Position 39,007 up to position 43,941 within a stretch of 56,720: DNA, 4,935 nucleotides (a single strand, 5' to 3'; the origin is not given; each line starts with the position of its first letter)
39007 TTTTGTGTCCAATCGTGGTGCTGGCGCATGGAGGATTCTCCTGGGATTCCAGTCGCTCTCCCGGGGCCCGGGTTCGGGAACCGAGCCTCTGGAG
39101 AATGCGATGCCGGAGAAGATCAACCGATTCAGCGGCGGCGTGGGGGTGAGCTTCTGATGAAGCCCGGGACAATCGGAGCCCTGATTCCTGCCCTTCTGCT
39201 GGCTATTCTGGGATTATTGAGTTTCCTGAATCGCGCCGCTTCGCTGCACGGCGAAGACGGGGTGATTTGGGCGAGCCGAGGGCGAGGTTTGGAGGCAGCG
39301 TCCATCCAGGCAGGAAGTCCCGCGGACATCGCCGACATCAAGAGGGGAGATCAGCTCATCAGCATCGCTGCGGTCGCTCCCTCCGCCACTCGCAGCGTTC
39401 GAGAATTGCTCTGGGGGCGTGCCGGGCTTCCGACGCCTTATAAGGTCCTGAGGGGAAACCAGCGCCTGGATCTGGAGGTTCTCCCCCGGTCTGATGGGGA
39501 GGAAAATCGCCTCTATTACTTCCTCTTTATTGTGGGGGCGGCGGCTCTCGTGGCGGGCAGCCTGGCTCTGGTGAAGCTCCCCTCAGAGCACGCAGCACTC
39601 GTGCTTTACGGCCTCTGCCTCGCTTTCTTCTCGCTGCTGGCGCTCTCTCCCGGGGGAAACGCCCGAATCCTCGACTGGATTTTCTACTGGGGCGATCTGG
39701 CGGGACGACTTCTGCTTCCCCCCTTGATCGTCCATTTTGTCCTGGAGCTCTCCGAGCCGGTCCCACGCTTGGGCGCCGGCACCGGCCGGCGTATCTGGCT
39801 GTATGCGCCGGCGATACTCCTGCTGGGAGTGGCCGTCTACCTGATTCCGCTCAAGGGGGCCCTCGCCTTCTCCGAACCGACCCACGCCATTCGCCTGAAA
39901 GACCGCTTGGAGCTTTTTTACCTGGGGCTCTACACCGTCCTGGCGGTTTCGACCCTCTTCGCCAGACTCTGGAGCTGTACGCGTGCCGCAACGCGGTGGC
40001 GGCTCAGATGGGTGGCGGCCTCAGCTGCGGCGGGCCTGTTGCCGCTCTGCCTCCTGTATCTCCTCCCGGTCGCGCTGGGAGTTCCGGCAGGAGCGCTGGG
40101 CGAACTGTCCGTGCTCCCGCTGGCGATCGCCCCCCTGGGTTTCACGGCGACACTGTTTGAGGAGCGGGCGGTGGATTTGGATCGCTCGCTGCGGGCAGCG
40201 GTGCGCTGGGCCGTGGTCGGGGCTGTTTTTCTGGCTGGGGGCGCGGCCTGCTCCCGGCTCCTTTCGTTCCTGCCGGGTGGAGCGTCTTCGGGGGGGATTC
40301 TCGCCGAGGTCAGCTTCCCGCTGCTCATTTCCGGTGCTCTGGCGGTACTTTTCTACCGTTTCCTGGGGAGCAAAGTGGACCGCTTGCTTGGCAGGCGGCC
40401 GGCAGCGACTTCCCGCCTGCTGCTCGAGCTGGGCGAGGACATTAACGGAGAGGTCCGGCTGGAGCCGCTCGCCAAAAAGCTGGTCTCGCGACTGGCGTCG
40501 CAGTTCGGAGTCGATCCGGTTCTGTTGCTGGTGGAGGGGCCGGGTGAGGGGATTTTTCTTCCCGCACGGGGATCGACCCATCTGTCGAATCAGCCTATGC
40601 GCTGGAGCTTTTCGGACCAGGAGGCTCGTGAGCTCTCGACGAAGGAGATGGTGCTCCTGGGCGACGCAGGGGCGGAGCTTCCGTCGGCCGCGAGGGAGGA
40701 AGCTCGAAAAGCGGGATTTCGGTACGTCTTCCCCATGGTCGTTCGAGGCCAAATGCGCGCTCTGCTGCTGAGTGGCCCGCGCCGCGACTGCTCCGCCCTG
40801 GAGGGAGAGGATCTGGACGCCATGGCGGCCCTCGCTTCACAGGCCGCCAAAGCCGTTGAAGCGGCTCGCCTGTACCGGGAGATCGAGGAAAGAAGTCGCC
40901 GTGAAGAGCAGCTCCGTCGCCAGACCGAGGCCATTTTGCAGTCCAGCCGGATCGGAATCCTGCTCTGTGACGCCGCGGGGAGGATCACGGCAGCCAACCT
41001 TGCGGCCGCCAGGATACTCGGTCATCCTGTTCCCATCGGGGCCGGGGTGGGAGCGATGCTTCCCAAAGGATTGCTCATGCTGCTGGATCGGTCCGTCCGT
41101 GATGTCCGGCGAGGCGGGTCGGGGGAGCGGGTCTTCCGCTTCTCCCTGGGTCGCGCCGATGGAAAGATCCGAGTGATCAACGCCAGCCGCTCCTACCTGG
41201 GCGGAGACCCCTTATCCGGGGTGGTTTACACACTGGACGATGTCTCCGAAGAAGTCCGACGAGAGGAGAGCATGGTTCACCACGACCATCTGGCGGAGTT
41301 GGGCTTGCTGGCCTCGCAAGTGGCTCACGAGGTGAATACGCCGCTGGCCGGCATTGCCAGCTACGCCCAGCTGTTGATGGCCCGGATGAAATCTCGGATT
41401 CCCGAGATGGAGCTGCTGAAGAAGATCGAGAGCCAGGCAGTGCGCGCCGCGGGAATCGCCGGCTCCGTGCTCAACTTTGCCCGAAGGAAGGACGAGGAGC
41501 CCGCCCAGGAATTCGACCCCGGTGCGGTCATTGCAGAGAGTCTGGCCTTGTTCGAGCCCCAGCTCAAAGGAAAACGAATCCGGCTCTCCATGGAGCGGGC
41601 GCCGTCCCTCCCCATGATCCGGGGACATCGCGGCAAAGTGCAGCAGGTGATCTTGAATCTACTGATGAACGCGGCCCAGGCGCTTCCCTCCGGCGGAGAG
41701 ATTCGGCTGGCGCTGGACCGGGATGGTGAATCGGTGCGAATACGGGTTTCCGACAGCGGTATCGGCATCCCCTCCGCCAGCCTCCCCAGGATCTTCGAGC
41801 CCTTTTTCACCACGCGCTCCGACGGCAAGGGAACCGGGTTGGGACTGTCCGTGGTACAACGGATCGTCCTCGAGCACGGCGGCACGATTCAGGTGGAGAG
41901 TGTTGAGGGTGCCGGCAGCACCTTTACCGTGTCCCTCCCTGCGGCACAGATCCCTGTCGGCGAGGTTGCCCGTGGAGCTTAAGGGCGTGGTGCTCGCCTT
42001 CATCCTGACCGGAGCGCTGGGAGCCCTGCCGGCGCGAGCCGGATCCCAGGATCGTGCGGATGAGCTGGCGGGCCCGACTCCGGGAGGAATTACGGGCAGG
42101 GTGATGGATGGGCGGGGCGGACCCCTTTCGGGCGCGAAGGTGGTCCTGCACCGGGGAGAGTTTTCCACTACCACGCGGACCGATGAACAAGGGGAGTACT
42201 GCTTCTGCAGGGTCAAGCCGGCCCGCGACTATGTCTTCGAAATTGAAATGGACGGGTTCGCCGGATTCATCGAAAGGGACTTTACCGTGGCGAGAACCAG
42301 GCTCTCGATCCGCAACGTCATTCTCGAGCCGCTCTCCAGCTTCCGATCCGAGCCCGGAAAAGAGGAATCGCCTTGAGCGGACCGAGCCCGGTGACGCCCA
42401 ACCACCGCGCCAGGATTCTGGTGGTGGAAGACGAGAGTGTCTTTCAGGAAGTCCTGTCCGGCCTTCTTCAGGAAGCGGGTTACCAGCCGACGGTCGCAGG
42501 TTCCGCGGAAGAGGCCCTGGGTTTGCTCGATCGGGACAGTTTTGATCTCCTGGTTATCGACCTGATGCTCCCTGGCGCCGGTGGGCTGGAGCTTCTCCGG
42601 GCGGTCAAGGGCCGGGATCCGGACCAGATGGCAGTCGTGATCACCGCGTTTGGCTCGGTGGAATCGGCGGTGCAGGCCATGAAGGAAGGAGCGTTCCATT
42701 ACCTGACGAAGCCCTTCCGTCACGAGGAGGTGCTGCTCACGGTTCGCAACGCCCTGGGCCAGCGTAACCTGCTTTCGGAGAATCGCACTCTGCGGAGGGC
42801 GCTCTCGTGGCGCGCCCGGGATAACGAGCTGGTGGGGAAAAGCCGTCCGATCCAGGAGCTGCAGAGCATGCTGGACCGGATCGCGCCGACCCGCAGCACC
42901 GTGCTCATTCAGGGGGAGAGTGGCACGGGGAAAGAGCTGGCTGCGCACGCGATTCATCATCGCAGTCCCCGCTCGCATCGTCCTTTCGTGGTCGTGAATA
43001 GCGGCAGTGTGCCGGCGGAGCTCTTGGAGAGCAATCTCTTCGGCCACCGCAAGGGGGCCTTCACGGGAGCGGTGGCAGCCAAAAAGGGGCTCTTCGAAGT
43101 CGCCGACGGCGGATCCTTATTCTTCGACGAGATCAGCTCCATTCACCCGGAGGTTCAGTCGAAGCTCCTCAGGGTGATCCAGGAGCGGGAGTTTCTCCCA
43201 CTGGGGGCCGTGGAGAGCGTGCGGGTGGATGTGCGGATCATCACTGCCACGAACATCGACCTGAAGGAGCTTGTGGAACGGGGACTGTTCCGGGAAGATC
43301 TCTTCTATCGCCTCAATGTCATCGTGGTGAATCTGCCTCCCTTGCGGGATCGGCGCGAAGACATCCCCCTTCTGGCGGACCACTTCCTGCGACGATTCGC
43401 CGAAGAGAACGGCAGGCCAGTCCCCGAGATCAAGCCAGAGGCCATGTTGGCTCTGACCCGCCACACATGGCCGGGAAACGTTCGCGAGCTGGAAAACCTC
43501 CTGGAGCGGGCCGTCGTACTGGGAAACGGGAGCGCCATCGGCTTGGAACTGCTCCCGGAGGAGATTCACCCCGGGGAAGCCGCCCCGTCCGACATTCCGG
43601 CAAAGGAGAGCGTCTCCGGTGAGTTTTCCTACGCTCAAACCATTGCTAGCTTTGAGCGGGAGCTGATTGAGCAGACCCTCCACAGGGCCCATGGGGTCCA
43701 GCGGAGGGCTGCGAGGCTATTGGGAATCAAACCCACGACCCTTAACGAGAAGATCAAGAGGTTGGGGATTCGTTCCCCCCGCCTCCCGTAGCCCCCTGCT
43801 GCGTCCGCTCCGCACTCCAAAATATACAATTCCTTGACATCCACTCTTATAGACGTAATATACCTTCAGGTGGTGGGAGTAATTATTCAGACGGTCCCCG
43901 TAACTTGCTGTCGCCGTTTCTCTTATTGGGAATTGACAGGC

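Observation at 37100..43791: Translationally coupled four-gene envelope-to-sigma54 module: CarboxypepD_reg barrel, PDZ histidine kinase, periplasmic CarboxypepD_reg protein, NtrC-type regulator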

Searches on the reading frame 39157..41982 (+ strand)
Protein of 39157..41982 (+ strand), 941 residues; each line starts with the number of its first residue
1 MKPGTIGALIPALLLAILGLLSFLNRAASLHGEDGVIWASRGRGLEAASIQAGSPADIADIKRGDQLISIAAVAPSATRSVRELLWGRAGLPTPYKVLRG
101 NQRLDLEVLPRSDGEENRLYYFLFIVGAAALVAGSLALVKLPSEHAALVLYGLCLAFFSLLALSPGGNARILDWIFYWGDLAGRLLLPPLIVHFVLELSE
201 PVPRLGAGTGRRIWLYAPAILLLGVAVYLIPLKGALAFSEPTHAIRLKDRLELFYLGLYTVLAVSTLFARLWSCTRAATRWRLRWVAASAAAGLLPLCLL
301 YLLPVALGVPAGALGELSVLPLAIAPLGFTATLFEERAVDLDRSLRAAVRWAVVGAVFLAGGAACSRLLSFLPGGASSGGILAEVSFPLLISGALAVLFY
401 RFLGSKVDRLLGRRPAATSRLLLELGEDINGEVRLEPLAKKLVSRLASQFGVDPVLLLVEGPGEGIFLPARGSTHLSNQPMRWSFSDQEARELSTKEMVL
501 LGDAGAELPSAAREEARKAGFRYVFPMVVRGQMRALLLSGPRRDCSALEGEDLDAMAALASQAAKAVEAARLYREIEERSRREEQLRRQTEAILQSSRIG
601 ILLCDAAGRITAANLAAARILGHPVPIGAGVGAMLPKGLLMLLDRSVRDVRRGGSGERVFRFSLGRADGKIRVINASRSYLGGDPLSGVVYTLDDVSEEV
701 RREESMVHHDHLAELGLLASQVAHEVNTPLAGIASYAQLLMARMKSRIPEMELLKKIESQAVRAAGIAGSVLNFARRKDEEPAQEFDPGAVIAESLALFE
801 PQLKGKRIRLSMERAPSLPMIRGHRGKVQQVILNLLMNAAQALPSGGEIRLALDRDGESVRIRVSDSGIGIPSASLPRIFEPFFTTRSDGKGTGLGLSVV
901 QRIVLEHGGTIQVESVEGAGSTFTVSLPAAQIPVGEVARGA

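Call 8: search_protein_families(library=pfam, proteins=[window:39157-41982:+], max_evalue=0.01)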
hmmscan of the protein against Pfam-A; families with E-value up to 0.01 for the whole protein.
window:39157-41982:+ (941 aa): 9 families
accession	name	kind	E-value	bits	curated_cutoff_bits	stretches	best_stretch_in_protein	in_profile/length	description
PF02518.31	HATPase_c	-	9e-30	103.8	26.4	1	826-930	4-110/111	Histidine kinase-, DNA gyrase B-, and HSP90-like ATPase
PF00512.31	HisKA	-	1.4e-09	38.3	26.9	1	716-778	3-64/66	His Kinase A (phospho-acceptor) domain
PF13188.13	PAS_8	-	9.6e-06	25.8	21.8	1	590-626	3-38/65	PAS domain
PF10090.15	HPTransfase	-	1.3e-05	25.3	22.9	1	830-868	34-72/123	Histidine phosphotransferase C-terminal domain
PF13492.12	GAF_3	-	8.1e-05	23.5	27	1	437-568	4-128/129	GAF domain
PF00989.32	PAS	-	8.4e-05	23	22.6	1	590-695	3-112/113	PAS fold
PF13581.12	HATPase_c_2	-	9.3e-05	22.9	27.4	1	839-912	47-113/127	Histidine kinase-like ATPase domain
PF14501.12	HATPase_c_5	-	0.00086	19.6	22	1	830-917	8-92/102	GHKL domain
PF17820.7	PDZ_6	-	0.0016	18.6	27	1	48-74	3-29/54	PDZ domain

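Call 84: search_protein_families(library=ncbifam, proteins=[window:39157-41982:+], max_evalue=0.001)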
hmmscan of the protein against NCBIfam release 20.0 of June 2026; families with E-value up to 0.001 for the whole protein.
window:39157-41982:+ (941 aa): 86 families (the best 25 are shown)
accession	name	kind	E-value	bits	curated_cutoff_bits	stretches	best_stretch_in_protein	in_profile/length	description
NF008468.0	PRK11360.1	equivalog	2.3e-67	227.8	646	1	585-931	265-610/616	two-component system sensor histidine kinase AtoS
NF010411.0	PRK13837.1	equivalog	2e-51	175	647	1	696-931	431-677/828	two-component system VirA-like sensor kinase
NF007688.0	PRK10364.1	equivalog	3.6e-47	161.1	479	1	703-930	228-452/460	two-component system sensor histidine kinase ZraS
NF046044.1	PnpS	equivalog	5.6e-47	160.6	400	1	569-928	36-390/390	two-component system histidine kinase PnpS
NF052574.1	HisKinEspCMyxo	equivalog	6.7e-43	146.9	1200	1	687-932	389-640/785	serine histidine kinase EspC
NF046020.1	HisKinCckABruc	equivalog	1.6e-40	138.8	1000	1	688-929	454-707/868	cell cycle histidine kinase CckA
NF047497.1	HK_LIC_12097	equivalog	2.6e-37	128.4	500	1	688-929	123-366/367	LIC_12097 family sensor histidine kinase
NF052573.1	HisKinEspAMyxo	equivalog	4.4e-36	124.2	1400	1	575-932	242-614/755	serine histidine kinase EspA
NF033092.0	HK_WalK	equivalog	1e-34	120.1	725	1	571-928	241-593/594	cell wall metabolism sensor histidine kinase WalK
TIGR02966.1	phoR_proteo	equivalog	1e-34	120.1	334.2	1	720-926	119-332/333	phosphate regulon sensor histidine kinase PhoR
NF046026.1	HisKinCckACaul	equivalog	7e-34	117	1000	1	680-931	268-534/678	cell cycle histidine kinase CckA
NF038348.1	T2SS_HK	subfamily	1.2e-33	116.4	450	1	787-929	433-573/574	histidine kinase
NF053867.1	SprKinKinDBac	equivalog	1.2e-32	113.1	775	1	703-930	274-498/500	sporulation kinase KinD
NF047466.1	hybrid_RR_LvrB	exception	3.6e-32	112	500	1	703-929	140-376/377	hybrid histidine kinase/response regulator LvrB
NF041777.1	sens_FixL_Rhizob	equivalog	6e-31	107.6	850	1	704-931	251-483/485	sensor protein FixL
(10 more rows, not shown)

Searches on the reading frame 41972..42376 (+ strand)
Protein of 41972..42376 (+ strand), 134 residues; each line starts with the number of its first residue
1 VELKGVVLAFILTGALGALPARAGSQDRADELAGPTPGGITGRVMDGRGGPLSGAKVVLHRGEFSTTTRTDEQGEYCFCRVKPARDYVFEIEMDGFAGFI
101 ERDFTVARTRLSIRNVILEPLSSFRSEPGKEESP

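Call 8: search_protein_families(library=pfam, proteins=[window:41972-42376:+], max_evalue=0.01)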
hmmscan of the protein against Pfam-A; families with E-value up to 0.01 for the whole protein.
window:41972-42376:+ (134 aa): 3 families
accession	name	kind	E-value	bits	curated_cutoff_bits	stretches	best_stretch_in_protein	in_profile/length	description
PF13620.12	CarboxypepD_reg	-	1.8e-12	47.8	32.3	1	40-110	2-73/82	Carboxypeptidase regulatory-like domain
PF13715.12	CarbopepD_reg_2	-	2.6e-05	24.6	32.2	1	40-97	1-56/88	CarboxypepD_reg-like domain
PF17210.9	SdrD_B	-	0.0021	18.7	29.7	1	51-90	23-63/112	SdrD B-like domain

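Call 84: search_protein_families(library=ncbifam, proteins=[window:41972-42376:+], max_evalue=0.001)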
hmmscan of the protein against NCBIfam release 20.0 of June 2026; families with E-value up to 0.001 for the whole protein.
window:41972-42376:+ (134 aa): 0 families

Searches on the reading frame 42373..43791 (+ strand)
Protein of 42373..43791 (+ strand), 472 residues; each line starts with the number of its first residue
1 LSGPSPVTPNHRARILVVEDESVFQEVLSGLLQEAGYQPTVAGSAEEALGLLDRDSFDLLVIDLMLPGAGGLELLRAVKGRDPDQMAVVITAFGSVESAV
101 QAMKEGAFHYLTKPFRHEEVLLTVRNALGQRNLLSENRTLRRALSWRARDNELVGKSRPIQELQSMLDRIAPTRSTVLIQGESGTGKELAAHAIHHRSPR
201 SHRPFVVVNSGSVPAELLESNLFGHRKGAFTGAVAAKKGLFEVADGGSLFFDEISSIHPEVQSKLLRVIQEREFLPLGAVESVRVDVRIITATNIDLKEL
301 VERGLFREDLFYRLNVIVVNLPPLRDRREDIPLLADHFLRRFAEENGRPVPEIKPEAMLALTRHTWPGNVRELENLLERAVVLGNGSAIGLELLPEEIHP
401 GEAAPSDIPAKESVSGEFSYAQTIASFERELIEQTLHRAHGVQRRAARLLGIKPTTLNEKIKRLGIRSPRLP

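Call 8: search_protein_families(library=pfam, proteins=[window:42373-43791:+], max_evalue=0.01)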
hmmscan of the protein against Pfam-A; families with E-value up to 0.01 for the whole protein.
window:42373-43791:+ (472 aa): 10 families
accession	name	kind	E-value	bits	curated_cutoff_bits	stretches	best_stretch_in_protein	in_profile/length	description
PF00158.32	Sigma54_activat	-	2.3e-65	219.8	20.2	1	153-319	1-167/168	Sigma-54 interaction domain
PF25601.1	AAA_lid_14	-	4.1e-29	100.7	27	1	325-404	1-80/87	AAA+ ATPase lid domain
PF00072.30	Response_reg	-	4.5e-24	85.2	30.2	1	15-123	1-109/111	Response regulator receiver domain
PF14532.12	Sigma54_activ_2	-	1.5e-23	84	25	1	154-324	1-138/138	Sigma-54 interaction domain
PF02954.25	HTH_8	-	2e-12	47.1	22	1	424-464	2-42/42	Bacterial regulatory protein, Fis family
PF07728.20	AAA_5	-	1.4e-09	38.5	22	1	177-294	2-122/139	AAA domain (dynein-related subfamily)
PF07724.20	AAA_2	-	5.3e-05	23.8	27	1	175-271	4-101/166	AAA domain (Cdc48 subfamily)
PF18024.7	HTH_50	-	7e-05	22.9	27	1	419-466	3-49/50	Helix-turn-helix domain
PF13191.12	AAA_16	-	9.7e-05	23.4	32.6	1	152-206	1-56/167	AAA ATPase domain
PF00004.35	AAA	-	0.00057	20.8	21.2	1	177-305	1-118/131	ATPase family associated with various cellular activities (AAA)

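Call 84: search_protein_families(library=ncbifam, proteins=[window:42373-43791:+], max_evalue=0.001)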
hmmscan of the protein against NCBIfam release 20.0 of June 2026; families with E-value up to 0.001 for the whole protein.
window:42373-43791:+ (472 aa): 116 families (the best 25 are shown)
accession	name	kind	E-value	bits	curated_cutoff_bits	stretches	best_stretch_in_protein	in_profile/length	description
NF008469.0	PRK11361.1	equivalog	4.7e-134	447.5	714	1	12-467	4-457/461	acetoacetate metabolism transcriptional regulator AtoC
TIGR01818.1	ntrC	equivalog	1.4e-126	423.1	558.6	1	15-464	1-463/463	nitrogen regulation protein NR(I)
NF051870.1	NAssimRespRegNtrX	equivalog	1.7e-117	393.1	600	1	14-466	3-452/452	nitrogen assimilation response regulator NtrX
NF007689.0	PRK10365.1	equivalog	1.1e-111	373.8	760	1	13-463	6-441/441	sigma-54-dependent response regulator transcription factor ZraR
TIGR02915.1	PEP_resp_reg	equivalog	2.5e-109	366.1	502.6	1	15-466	1-444/445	PEP-CTERM-box response regulator transcription factor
NF008176.1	PRK10923.1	equivalog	5.1e-108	361.7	620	1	12-466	3-468/469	nitrogen regulation protein NR(I)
TIGR01817.1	nifA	equivalog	1.8e-107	360.3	528.85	1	145-470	190-533/534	nif-specific transcriptional activator NifA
NF041946.1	LuxO_transreg_Vib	equivalog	1.2e-103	347.4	800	1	18-463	2-459/463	quorum-sensing sigma-54 dependent transcriptional regulator LuxO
NF011695.0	PRK15115.1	equivalog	1.7e-99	333.6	763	1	10-457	4-429/445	two-component system response regulator GlrR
NF041552.1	TF_PrdR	equivalog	7.3e-99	331.6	795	1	151-463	267-575/577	sigma-54 dependent transcriptional regulator PrdR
NF050807.1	TransRegFlbDCaul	equivalog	2.6e-97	326.6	750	1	35-463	23-437/454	sigma-54-dependent transcriptional regulator FlbD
NF038308.1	RNA_repair_RtcR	equivalog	5e-97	325.9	650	1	15-458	31-505/530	RNA repair transcriptional activator RtcR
NF003451.0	PRK05022.1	equivalog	7.6e-93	311.9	476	1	145-467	184-511/512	nitric oxide reductase transcriptional regulator NorR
NF049963.1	RespRegFlgRCampy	domain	5.2e-86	289.2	750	1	39-464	28-427/429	fla regulon two-component system response regulator FlgR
NF011958.0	PRK15429.1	equivalog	4.3e-85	286.7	830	1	133-468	360-688/692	formate hydrogenlyase transcriptional activator FlhA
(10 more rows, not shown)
